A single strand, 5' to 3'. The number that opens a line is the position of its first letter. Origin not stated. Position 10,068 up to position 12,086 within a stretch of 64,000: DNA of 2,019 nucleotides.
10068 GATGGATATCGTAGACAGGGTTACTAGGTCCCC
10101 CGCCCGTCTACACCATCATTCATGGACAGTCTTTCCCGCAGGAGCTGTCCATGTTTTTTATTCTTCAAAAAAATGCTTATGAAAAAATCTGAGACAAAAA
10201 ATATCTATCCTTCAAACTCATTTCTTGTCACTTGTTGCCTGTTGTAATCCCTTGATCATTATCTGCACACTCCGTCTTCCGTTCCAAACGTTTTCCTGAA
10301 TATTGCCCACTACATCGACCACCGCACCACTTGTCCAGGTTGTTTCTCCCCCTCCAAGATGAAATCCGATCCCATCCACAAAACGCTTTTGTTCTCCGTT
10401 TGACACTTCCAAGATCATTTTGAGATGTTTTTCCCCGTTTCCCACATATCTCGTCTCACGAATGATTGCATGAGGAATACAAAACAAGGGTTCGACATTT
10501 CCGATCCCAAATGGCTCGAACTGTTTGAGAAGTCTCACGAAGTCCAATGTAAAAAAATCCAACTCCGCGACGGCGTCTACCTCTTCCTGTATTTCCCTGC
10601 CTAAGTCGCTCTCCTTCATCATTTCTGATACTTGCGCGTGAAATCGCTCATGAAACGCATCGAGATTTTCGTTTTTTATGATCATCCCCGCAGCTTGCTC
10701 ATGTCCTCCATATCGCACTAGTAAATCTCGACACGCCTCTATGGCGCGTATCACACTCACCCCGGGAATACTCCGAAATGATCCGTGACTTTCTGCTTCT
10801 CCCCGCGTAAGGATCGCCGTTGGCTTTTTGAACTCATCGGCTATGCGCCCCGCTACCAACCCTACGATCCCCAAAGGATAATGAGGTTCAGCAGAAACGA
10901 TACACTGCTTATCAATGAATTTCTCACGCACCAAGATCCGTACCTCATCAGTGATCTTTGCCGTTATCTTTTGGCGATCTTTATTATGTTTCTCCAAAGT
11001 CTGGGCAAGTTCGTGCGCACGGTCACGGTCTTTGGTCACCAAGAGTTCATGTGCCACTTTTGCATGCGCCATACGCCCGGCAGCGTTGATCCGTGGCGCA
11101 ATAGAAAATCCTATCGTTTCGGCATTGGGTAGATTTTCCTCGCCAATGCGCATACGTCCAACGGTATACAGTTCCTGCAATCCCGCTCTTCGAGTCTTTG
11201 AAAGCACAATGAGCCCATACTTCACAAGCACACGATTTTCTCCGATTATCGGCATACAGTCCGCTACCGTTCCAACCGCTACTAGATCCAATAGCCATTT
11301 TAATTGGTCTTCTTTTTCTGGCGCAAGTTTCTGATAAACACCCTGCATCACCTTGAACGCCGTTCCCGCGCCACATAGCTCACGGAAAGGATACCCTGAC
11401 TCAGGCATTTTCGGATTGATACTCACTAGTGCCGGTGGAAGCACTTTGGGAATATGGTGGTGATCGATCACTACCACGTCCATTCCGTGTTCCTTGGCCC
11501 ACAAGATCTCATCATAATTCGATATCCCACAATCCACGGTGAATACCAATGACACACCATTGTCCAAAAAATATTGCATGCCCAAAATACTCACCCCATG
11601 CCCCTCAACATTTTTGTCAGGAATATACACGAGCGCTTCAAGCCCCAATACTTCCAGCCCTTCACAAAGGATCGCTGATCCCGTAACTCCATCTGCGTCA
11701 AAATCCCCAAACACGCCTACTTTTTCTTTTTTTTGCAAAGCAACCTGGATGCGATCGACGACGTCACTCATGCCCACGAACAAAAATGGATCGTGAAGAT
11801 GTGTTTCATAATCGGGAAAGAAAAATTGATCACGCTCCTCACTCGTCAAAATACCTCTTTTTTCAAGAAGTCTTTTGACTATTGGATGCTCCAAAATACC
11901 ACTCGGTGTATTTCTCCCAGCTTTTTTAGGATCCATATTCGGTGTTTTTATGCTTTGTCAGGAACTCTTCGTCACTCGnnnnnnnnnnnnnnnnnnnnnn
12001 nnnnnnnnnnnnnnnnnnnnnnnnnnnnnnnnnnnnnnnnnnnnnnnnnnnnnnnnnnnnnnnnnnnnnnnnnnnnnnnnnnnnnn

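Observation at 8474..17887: Three hairpins in two separate islands share a closed AUACUA (minus strand UAGUAU) hexaloop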

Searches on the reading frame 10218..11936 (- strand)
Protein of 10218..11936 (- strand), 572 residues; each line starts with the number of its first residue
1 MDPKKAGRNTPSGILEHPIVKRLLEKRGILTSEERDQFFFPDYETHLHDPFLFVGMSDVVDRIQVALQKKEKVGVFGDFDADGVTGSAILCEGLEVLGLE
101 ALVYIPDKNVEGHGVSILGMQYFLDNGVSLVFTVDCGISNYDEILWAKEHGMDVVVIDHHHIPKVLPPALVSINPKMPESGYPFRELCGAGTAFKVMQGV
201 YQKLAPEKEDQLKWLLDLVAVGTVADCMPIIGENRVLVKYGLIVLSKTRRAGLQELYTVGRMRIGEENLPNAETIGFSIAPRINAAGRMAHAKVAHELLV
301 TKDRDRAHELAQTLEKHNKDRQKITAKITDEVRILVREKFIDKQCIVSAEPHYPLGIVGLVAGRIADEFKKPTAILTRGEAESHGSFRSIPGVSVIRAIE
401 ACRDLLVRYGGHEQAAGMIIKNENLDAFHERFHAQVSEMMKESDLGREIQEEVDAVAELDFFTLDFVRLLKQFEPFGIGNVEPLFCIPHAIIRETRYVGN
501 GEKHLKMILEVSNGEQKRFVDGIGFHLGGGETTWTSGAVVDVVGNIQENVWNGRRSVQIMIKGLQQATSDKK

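Call 14: search_protein_families(library=pfam, proteins=[window:10218-11936:-], max_evalue=0.01)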
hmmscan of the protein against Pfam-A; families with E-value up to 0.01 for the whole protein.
window:10218-11936:- (572 aa): 3 families
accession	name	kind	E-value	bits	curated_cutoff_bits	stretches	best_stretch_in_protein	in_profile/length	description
PF17768.7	RecJ_OB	-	9.4e-26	90.4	27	1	453-562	1-106/107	RecJ OB domain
PF01368.27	DHH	-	1.5e-22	80.6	28.1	1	72-223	1-125/125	DHH family, N-terminal domain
PF02272.25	DHHA1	-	2e-09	38.2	25.9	1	343-437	2-101/102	DHHA1 domain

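Call 18: find_related_loci(query=window:10218-11936:-, collection=genome_contigs, flank=10000)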
Query window:10218-11936:- (572 aa) in genome_contigs; peptide patterns used: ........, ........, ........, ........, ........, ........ (x = any residue, [..] = any of these).
43 stretches matched a pattern; 4 encode a relative of the query (tblastn E <= 1e-3); 4 distinct loci.
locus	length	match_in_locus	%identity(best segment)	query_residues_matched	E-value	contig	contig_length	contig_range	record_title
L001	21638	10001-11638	47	17-565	2e-167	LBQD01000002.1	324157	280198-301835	MAG: Candidatus Moranbacteria bacterium GW2011_GWE2_35_2- UR69_C0002, whole genome shotgun sequence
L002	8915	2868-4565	46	4-565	2e-166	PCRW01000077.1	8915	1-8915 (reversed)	MAG: Candidatus Moranbacteria bacterium CG23_combo_of_CG06-09_8_20_14_all_35_22 CG23_scaffold_6186_c, whole genome shotg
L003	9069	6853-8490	47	17-565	3e-167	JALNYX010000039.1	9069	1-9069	MAG: Candidatus Moraniibacteriota bacterium isolate SO_2017_GW1 bin 259 NODE_28629_length_9069_cov_1.222322_OW334_2017,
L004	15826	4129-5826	46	4-565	4e-170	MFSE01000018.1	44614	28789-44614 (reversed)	MAG: Candidatus Moranbacteria bacterium RIFOXYA12_FULL_35_19 rifixya3_full_scaffold_382, whole genome shotgun sequence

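Call 21: find_homologous_proteins(query=window:10218-11936:-, max_evalue=1e-50)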
Query window:10218-11936:- (572 aa): 7849 proteins with E <= 1e-50 among 8000 candidates; the best 120 are listed.
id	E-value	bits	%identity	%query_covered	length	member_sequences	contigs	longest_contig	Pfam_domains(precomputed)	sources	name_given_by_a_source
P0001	0.0e+0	1301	100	100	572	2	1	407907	PF01368.28,PF17768.8,PF02272.25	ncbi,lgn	-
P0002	0.0e+0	1030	78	99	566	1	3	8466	PF01368.28,PF17768.8,PF02272.25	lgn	-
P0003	0.0e+0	1013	79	97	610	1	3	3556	PF01368.28,PF17768.8,PF02272.25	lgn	-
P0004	1.0e-296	1003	78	97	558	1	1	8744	PF01368.28,PF17768.8,PF02272.25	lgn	-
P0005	6.5e-293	991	76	97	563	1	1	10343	PF01368.28,PF17768.8,PF02272.25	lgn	-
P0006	1.7e-267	907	71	97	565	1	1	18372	PF01368.28,PF17768.8,PF02272.25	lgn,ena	-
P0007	1.7e-257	874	68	98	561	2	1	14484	PF01368.28,PF17768.8,PF02272.25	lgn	-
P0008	2.7e-241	820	64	96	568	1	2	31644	PF01368.28,PF17768.8,PF02272.25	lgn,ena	-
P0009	1.8e-225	768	62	96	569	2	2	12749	PF01368.28,PF17768.8,PF02272.25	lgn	-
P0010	3.0e-225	767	81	73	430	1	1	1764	PF01368.28,PF17768.8,PF02272.25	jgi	jgi:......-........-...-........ exonuclease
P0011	1.3e-212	726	60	95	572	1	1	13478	PF01368.28,PF17768.8,PF02272.25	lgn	-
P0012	5.0e-206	704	57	99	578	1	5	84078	PF01368.28,PF17768.8,PF02272.25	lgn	-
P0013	2.2e-200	685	54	98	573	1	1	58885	PF01368.28,PF17768.8,PF02272.25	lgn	-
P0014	9.7e-194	663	53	98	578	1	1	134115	PF01368.28,PF17768.8,PF02272.25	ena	-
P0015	2.2e-192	659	54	95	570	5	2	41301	PF01368.28,PF17768.8,PF02272.25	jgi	jgi:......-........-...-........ exonuclease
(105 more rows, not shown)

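Call 22: find_encoding_contigs(protein=P0001, flank=10000, max_places=3)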
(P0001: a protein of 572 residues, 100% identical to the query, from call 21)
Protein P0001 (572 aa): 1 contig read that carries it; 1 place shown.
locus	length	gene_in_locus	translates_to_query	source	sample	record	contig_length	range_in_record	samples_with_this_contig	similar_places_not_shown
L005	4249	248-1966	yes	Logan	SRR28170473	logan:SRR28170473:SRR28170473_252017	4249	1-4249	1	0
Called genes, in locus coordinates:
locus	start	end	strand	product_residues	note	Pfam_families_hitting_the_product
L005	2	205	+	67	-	?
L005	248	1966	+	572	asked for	PF01368:DHH, PF02272:DHHA1, PF17768:RecJ_OB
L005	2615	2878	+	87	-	-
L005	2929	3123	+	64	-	-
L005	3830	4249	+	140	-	?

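Call 23: find_encoding_contigs(protein=P0002, flank=10000, max_places=3)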
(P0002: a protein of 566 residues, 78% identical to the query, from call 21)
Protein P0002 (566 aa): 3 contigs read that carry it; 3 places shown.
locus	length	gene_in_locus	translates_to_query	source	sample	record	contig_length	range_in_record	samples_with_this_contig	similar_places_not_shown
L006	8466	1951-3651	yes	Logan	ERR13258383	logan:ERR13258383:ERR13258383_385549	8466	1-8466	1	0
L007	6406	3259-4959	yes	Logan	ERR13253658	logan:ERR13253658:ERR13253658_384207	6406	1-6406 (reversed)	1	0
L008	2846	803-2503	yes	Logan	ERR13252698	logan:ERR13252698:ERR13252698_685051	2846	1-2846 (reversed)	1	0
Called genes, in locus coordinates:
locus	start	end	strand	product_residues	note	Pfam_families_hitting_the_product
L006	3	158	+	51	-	?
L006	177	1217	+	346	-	PF00005:ABC_tran, PF02463:SMC_N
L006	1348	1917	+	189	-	PF00072:Response_reg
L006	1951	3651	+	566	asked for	PF01368:DHH, PF02272:DHHA1, PF17768:RecJ_OB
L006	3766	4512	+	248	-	-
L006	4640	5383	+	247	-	-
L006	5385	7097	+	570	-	PF01476:LysM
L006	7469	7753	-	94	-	-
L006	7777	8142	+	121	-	-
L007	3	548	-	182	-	?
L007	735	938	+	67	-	-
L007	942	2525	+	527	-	PF00664:ABC_membrane, PF02463:SMC_N, PF00005:ABC_tran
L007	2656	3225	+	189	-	PF00072:Response_reg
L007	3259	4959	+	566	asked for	PF01368:DHH, PF02272:DHHA1, PF17768:RecJ_OB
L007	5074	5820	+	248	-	-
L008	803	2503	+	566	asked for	PF01368:DHH, PF02272:DHHA1, PF17768:RecJ_OB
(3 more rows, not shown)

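Call 24: find_encoding_contigs(protein=P0005, flank=10000, max_places=3)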
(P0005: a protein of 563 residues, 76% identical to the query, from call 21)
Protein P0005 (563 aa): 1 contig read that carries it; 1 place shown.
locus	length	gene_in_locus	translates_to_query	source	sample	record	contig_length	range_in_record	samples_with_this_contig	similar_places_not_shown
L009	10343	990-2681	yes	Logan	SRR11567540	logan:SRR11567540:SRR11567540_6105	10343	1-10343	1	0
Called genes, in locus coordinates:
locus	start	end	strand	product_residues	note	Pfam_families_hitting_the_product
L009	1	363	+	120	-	?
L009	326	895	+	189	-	PF00072:Response_reg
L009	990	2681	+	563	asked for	PF01368:DHH, PF02272:DHHA1, PF17768:RecJ_OB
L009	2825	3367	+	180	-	-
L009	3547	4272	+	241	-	PF03808:Glyco_tran_WecG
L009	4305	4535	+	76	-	-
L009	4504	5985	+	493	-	PF00749:tRNA-synt_1c, PF19269:Anticodon_2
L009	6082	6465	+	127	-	PF07883:Cupin_2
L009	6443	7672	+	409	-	PF00390:malic, PF00208:ELFV_dehydrog (weak), PF03949:Malic_M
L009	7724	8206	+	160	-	-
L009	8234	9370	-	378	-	PF12705:PDDEXK_1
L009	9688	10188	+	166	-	-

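Call 25: find_encoding_contigs(protein=P0006, flank=10000, max_places=3)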
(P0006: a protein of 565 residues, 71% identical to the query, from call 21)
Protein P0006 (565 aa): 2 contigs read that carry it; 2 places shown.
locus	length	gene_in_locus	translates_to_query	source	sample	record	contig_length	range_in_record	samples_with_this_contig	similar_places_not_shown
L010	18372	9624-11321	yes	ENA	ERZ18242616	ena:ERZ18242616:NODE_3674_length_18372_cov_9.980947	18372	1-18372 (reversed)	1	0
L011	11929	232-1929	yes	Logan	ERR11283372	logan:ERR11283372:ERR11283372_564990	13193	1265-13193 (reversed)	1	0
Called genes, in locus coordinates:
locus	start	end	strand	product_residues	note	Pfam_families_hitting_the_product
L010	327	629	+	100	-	PF00829:Ribosomal_L21p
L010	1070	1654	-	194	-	PF21176:RecR_HhH, PF01751:Toprim, PF13662:Toprim_4, PF21175:RecR_C (weak)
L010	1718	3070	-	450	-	PF00772:DnaB, PF13481:AAA_25, PF03796:DnaB_C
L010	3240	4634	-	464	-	PF00133:tRNA-synt_1 (faint), PF01406:tRNA-synt_1e, PF01921:tRNA-synt_1f (faint), PF09334:tRNA-synt_1g (faint), PF09190:DALR_2, PF23493:CysS_C (weak)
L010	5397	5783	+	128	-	-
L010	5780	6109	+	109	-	PF01809:YidD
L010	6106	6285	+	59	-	-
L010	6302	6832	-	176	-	PF01195:Pept_tRNA_hydro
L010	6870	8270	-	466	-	PF03816:LytR_cpsA_psr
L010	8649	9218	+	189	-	PF00072:Response_reg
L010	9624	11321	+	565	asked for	PF01368:DHH, PF02272:DHHA1, PF17768:RecJ_OB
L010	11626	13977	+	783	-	-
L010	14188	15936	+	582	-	PF21760:SecD_1st, PF00639:Rotamase, PF13616:Rotamase_3, PF22599:SecDF_P1_head, PF03176:MMPL (weak), PF02355:SecD_SecF_C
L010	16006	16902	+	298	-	PF02355:SecD_SecF_C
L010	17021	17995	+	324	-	PF01073:3Beta_HSD, PF01370:Epimerase, PF02719:Polysacc_synt_2, PF04321:RmlD_sub_bind, PF07993:NAD_binding_4, PF13460:NAD_binding_10, PF16363:GDP_Man_Dehyd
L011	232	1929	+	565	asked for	PF01368:DHH, PF02272:DHHA1, PF17768:RecJ_OB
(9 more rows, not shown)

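Call 93: find_encoding_contigs(protein=P0004, flank=10000, max_places=2)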
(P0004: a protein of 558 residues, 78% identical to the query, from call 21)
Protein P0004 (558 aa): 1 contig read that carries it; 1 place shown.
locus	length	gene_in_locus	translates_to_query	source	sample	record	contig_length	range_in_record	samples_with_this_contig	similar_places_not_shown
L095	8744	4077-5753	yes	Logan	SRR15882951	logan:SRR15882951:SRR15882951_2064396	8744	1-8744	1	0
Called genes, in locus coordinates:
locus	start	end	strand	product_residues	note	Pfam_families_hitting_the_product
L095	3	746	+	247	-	?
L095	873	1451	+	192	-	PF03193:RsgA_GTPase (faint), PF00009:GTP_EFTU (faint), PF00350:Dynamin_N (faint), PF01926:MMR_HSR1, PF02421:FeoB_N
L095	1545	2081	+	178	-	PF02627:CMD (weak)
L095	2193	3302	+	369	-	PF00226:DnaJ, PF01556:DnaJ_C, PF27659:CHP02642 (faint), PF00684:DnaJ_CXXCXGXG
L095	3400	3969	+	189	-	PF00072:Response_reg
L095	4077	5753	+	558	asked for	PF01368:DHH, PF02272:DHHA1, PF17768:RecJ_OB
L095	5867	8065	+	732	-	-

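Call 94: find_encoding_contigs(protein=P0003, flank=10000, max_places=3)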
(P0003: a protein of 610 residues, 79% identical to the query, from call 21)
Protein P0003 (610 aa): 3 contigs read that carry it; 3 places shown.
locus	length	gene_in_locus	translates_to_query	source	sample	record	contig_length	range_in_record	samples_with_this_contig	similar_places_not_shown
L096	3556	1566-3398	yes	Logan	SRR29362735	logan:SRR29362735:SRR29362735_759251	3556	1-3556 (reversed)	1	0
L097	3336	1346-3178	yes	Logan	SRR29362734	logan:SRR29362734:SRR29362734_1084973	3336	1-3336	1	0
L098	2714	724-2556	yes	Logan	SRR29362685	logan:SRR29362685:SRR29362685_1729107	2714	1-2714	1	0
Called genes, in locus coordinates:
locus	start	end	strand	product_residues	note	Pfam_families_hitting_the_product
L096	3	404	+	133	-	?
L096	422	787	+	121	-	PF13380:CoA_binding_2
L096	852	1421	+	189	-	PF00072:Response_reg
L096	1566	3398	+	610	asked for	PF01368:DHH, PF02272:DHHA1, PF17768:RecJ_OB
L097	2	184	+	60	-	?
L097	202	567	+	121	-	PF13380:CoA_binding_2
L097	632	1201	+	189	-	PF00072:Response_reg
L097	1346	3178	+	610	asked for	PF01368:DHH, PF02272:DHHA1, PF17768:RecJ_OB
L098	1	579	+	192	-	?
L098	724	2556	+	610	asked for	PF01368:DHH, PF02272:DHHA1, PF17768:RecJ_OB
